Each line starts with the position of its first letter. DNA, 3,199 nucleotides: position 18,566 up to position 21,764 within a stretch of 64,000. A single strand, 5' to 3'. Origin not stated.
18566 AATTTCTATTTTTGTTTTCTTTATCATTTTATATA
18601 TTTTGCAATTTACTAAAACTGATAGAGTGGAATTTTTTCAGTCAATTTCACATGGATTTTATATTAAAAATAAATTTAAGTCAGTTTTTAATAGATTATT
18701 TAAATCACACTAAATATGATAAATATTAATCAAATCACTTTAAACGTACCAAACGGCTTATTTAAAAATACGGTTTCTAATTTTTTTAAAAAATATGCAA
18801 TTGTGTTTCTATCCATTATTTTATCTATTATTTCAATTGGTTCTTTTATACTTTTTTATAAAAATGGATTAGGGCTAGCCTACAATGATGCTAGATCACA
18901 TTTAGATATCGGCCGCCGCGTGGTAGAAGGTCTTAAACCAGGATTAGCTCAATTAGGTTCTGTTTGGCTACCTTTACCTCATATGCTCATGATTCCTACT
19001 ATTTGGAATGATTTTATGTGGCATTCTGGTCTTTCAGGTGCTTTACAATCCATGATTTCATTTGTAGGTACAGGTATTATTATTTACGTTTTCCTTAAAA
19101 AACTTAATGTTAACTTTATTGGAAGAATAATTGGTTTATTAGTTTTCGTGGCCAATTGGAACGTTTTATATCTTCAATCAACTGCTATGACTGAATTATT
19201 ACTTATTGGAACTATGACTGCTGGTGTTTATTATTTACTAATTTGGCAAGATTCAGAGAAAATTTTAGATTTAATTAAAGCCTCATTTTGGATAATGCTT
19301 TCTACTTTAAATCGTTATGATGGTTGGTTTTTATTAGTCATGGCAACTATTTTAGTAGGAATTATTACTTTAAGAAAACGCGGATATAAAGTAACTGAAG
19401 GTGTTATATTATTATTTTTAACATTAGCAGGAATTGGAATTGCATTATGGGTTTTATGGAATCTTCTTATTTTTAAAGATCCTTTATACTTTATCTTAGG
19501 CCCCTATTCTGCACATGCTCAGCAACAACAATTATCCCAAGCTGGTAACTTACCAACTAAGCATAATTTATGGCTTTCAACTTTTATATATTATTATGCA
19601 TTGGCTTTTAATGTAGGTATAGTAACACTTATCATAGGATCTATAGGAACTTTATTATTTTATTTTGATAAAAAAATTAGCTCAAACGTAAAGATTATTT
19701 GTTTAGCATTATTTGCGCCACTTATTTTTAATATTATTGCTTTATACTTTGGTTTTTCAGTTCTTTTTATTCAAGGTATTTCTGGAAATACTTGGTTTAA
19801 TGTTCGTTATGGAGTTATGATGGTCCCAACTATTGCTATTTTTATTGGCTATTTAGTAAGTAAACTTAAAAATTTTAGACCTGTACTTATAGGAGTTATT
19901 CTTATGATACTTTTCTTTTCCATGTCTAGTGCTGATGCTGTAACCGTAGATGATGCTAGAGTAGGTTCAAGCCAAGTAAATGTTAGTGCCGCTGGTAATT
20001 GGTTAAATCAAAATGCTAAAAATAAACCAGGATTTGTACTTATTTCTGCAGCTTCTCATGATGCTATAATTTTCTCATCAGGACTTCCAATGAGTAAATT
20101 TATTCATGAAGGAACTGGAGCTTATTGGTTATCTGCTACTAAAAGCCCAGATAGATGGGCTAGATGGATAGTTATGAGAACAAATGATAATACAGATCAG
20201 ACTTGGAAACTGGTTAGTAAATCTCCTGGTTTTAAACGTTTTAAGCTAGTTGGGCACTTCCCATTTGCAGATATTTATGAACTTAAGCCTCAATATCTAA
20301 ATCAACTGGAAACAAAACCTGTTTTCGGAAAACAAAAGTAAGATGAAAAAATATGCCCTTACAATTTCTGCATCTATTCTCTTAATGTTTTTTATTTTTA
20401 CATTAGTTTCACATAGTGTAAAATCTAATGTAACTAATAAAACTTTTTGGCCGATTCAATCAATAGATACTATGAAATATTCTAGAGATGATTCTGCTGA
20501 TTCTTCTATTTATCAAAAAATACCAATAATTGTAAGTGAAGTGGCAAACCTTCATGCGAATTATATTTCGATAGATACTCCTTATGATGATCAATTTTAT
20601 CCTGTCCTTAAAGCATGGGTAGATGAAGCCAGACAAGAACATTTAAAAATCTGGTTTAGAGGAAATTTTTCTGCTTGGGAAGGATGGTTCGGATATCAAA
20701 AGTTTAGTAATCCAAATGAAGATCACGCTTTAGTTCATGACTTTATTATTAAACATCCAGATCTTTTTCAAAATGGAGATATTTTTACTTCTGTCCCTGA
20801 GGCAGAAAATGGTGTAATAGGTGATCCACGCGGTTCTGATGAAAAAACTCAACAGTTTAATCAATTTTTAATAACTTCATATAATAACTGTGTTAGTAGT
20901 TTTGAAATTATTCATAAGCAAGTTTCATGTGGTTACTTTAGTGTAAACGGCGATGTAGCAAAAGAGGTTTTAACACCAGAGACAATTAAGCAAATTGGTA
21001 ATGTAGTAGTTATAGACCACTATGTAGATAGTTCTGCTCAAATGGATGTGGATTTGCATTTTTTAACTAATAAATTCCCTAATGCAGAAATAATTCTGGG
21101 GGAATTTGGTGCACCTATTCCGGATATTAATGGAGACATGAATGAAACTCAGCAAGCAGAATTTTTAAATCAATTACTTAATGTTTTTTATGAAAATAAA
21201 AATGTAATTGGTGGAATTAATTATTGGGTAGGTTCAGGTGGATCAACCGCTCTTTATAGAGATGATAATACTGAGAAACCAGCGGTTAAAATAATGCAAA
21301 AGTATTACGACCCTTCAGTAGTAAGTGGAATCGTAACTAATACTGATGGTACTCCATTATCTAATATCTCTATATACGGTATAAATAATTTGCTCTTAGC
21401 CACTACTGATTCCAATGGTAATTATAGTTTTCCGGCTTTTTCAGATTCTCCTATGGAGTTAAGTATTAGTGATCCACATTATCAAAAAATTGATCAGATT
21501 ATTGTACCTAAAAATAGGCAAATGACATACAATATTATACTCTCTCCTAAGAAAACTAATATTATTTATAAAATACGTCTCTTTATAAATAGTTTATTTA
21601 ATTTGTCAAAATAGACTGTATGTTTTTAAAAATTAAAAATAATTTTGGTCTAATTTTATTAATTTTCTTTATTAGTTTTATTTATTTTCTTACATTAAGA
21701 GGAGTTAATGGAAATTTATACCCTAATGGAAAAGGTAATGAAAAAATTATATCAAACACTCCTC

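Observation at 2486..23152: Lipid-linked sugar pathway: two DPM1-like GT2s plus three or four GT-C (PMT/ArnT-like) membrane transferases, two of them clear paralogs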

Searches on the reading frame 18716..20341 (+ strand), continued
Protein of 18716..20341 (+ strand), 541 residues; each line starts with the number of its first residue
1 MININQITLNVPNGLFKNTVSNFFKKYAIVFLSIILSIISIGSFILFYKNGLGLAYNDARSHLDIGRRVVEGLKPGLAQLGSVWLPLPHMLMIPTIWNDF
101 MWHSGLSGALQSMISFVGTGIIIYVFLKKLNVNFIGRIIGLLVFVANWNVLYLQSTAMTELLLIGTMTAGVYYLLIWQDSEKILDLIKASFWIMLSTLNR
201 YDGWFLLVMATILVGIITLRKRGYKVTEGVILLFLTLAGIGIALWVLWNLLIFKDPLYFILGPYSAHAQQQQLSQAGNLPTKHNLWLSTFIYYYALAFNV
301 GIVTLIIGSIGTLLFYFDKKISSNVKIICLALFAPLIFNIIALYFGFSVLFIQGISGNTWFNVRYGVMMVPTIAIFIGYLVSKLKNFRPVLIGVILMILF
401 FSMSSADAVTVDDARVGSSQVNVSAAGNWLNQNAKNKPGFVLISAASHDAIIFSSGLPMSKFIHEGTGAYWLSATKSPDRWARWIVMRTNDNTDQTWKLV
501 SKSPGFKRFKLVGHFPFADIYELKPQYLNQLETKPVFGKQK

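Call 101: find_encoding_contigs(protein=P0295, flank=10000, max_places=2)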
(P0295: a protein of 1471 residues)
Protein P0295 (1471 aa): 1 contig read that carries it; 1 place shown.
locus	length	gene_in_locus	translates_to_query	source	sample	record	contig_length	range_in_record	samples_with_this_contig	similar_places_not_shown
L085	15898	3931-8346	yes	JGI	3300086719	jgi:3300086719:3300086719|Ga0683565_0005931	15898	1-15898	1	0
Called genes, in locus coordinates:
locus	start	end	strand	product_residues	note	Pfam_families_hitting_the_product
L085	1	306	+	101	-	?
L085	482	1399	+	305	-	PF01144:CoA_trans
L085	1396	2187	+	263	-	PF01144:CoA_trans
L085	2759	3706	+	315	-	PF27479:YjdH (weak)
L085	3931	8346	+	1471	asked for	PF00535:Glycos_transf_2, PF13641:Glyco_tranf_2_3, PF13632:Glyco_trans_2_3, PF13231:PMT_2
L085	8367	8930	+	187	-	PF04138:GtrA_DPMS_TM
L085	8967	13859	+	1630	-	PF07081:DUF1349 (faint), PF13360:PQQ_2, PF13570:Beta-prop_ACSF4, PF13360:PQQ_2, PF13570:Beta-prop_ACSF4 (weak), PF17851:GH43_C2 (faint)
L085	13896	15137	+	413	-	-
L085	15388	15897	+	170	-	?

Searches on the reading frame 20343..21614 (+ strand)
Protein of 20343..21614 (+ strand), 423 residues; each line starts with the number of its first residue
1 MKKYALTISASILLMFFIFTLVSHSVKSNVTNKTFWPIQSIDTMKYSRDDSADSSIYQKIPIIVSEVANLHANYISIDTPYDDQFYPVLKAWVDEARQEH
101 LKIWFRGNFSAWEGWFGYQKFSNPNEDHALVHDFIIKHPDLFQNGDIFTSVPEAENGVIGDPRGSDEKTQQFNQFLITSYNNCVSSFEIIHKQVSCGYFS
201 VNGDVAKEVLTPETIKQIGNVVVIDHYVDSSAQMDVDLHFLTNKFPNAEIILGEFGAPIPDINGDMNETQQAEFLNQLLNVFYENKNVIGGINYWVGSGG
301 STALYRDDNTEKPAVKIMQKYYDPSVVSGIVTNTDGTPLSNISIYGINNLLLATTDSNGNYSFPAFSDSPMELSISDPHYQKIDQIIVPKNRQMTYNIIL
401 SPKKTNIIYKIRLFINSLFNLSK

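Call 7: search_protein_families(library=pfam, proteins=[window:20343-21614:+], max_evalue=0.01)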
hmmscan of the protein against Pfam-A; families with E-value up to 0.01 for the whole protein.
window:20343-21614:+ (423 aa): 2 families
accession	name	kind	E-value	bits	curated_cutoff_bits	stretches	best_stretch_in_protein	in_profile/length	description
PF13620.12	CarboxypepD_reg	-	5.9e-08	33.4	32.3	1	327-400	2-81/82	Carboxypeptidase regulatory-like domain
PF13715.12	CarbopepD_reg_2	-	1.9e-06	28.2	32.2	1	327-406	1-82/88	CarboxypepD_reg-like domain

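Call 24: search_protein_families(library=ncbifam, proteins=[window:20343-21614:+], max_evalue=0.01)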
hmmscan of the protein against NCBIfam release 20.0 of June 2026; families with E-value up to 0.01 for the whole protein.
window:20343-21614:+ (423 aa): 0 families

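Call 57: search_solved_structures(query=A3, max_evalue=10, show_alignments=1)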
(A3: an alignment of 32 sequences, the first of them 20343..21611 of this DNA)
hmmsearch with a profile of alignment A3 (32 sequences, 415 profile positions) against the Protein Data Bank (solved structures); distinct sequences matched with E-value up to 10: 3.
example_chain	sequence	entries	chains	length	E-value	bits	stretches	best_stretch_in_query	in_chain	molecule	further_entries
5xrw_C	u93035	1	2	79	0.17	13.9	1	208-271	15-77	FliY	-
4wi0_B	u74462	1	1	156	0.5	12.4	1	317-390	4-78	Cellulosomal scaffoldin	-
4u3s_B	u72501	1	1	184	0.55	12.3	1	316-390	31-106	Cellulosomal scaffoldin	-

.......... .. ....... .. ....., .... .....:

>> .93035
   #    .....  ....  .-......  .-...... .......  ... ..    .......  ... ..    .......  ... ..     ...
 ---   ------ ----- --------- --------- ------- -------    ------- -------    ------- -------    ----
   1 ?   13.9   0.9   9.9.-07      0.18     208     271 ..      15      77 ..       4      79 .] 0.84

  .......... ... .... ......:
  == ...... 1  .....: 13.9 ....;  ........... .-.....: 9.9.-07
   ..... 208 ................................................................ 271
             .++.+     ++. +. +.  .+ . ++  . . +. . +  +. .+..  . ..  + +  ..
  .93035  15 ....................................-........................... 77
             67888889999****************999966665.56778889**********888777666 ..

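Call 58: search_protein_families(library=pfam, alignment_id=A3, max_evalue=1)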
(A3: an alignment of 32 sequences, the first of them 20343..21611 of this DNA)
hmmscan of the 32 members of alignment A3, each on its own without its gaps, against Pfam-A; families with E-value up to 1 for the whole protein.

A. member 1, window:20343-21611:+ (423 aa): 3 families
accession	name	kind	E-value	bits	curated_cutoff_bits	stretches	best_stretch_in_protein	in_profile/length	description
PF13620.12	CarboxypepD_reg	-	5.9e-08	33.4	32.3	1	327-400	2-81/82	Carboxypeptidase regulatory-like domain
PF13715.12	CarbopepD_reg_2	-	1.9e-06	28.2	32.2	1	327-406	1-82/88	CarboxypepD_reg-like domain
PF20598.4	DUF6795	-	0.039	14.7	27.4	1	327-401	1-78/103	Domain of unknown function (DUF6795)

B. families by the number of members that match (of 32 scanned): 30 families (the first 25 are shown)
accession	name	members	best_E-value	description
PF13620.12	CarboxypepD_reg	25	4.7e-09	Carboxypeptidase regulatory-like domain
PF13715.12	CarbopepD_reg_2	19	9.7e-08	CarboxypepD_reg-like domain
PF15976.11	CooC_C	9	0.00095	CS1-pili formation C-terminal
PF16371.11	MetallophosN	7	2.5e-05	N terminal of Calcineurin-like phosphoesterase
PF20598.4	DUF6795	3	0.039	Domain of unknown function (DUF6795)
PF12985.13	DUF3869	2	0.011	Domain of unknown function (DUF3869)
PF11790.14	Glyco_hydro_cc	2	0.02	Glycosyl hydrolase catalytic core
PF16373.10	DUF4985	2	0.072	Domain of unknown function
PF14749.11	Acyl-CoA_ox_N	1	0.022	Acyl-coenzyme A oxidase N-terminal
PF24068.1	TPD1_C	1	0.023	Tapetum determinant 1, C-terminal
PF06480.20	FtsH_ext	1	0.027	FtsH Extracellular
PF11828.13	DUF3348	1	0.031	Protein of unknown function (DUF3348)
PF07550.17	Shr-like_HID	1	0.037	Heme-binding protein Shr-like, Hb-interacting domain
PF21927.1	McpB_HAMP_2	1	0.047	Methyl-accepting chemotaxis protein McpB, second HAMP domain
PF05151.17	PsbM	1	0.05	Photosystem II reaction centre M protein (PsbM)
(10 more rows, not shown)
